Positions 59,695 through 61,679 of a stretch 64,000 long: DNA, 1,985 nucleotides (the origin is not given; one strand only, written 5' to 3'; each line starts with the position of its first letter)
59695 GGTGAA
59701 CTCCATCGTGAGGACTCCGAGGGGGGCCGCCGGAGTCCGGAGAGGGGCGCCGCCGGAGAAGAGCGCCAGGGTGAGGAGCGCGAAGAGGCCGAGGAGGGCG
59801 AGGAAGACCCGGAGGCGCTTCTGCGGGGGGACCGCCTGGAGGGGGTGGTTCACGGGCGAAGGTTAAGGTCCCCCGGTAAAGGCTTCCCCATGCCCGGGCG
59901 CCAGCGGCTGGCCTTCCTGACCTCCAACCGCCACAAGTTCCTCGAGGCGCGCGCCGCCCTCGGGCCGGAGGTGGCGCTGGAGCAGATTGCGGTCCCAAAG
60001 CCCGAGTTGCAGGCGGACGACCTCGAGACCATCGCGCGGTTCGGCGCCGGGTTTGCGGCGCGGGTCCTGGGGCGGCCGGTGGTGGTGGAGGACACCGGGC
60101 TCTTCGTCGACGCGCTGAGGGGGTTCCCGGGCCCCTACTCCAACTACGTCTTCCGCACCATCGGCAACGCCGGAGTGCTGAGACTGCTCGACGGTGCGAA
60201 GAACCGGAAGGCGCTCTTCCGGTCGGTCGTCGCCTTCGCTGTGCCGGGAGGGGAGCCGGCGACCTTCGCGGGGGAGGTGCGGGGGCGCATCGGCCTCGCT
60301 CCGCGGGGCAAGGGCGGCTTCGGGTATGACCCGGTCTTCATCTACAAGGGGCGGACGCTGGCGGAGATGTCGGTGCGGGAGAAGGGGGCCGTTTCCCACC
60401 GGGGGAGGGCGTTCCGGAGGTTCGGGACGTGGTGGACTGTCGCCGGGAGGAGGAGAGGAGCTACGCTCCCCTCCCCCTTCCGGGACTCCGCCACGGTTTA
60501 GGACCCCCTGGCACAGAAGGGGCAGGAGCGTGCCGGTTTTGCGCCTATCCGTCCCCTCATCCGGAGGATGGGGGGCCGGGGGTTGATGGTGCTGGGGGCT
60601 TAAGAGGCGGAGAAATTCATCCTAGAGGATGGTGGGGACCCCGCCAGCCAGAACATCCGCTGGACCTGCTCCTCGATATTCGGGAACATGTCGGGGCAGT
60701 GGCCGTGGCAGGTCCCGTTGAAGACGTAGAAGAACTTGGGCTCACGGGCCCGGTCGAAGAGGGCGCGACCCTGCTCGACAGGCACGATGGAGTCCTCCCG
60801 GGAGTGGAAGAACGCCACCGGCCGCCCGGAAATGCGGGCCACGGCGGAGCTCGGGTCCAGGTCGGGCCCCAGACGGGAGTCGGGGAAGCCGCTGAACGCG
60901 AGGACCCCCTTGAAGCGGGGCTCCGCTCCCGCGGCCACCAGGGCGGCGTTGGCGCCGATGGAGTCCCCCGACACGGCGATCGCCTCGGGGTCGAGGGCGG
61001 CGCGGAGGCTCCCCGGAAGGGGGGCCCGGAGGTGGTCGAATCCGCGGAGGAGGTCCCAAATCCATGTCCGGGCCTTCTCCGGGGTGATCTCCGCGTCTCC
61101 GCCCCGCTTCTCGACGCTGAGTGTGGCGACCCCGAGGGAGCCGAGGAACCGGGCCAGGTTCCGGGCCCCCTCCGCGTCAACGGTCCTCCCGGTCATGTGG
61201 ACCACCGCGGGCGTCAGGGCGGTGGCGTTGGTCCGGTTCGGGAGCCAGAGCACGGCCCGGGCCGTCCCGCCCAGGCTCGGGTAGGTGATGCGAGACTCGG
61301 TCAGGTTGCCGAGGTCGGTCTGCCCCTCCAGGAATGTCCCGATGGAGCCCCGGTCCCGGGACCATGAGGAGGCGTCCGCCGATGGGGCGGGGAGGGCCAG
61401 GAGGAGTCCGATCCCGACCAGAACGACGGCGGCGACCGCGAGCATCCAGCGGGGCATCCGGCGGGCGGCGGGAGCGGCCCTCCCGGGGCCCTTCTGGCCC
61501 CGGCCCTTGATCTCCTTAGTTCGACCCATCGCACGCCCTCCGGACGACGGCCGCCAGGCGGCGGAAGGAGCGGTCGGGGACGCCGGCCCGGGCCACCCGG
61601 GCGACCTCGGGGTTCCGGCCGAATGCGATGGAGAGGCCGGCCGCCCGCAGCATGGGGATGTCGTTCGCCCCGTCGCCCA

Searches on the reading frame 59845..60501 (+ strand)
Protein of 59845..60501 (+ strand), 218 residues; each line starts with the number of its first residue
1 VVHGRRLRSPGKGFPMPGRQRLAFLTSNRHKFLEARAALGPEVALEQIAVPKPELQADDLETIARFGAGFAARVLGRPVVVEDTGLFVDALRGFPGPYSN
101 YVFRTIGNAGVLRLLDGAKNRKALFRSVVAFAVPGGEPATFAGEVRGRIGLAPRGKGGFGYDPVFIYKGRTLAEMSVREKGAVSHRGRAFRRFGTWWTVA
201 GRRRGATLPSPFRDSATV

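Call 19: search_protein_families(library=pfam, max_evalue=0.01, proteins=[window:59845-60501:+])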
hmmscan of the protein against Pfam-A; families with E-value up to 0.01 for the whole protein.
window:59845-60501:+ (218 aa): 1 family
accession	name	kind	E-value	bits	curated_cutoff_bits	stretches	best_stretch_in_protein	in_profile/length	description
PF01725.21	Ham1p_like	-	3.8e-47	161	22.5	1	23-194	2-184/186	Ham1 family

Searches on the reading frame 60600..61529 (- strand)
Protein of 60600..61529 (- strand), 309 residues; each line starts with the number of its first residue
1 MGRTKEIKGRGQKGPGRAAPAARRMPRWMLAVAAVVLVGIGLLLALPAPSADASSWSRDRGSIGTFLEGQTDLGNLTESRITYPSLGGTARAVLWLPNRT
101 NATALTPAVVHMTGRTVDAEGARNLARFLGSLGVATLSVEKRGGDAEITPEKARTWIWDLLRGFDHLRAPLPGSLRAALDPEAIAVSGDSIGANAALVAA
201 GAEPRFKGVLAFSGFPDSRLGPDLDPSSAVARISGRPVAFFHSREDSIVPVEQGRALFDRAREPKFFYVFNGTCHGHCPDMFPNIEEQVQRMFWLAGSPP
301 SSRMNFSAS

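Call 86: find_encoding_contigs(protein=window:60600-61529:-, flank=10000, max_places=3)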
Protein window:60600-61529:- (309 aa): 5 contigs read that carry it; 3 places shown.
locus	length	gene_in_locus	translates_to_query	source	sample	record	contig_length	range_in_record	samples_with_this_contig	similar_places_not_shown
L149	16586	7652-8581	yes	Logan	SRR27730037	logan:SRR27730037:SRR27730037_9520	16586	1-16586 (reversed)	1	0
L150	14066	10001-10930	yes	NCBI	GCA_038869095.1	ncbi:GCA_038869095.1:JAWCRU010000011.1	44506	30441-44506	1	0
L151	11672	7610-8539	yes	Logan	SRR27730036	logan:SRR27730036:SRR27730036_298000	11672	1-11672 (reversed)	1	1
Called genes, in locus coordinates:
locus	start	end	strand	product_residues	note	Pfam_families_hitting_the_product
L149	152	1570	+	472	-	PF18458:XPB_DRD, PF00270:DEAD, PF04851:ResIII, PF16203:ERCC3_RAD25_C, PF00271:Helicase_C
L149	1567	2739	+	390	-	PF05626:DUF790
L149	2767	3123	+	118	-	-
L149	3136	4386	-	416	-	PF00483:NTP_transferase, PF00132:Hexapep (faint), PF24894:Hexapep_GlmU, PF25084:LbH_EIF2B, PF25087:GMPPB_C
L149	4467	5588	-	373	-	PF04123:DUF373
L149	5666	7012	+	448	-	PF00464:SHMT, PF01212:Beta_elim_lyase (weak), PF00155:Aminotran_1_2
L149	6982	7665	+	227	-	PF00702:Hydrolase, PF12710:HAD, PF08282:Hydrolase_3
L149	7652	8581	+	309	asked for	-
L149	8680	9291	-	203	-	PF01725:Ham1p_like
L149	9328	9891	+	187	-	-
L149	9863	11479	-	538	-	-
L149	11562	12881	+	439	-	PF01882:DUF58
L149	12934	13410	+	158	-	PF07291:MauE (weak), PF07681:DoxX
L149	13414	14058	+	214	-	PF01596:Methyltransf_3, PF13649:Methyltransf_25 (weak), PF13578:Methyltransf_24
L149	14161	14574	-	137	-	PF02036:SCP2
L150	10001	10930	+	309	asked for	-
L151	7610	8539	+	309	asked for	-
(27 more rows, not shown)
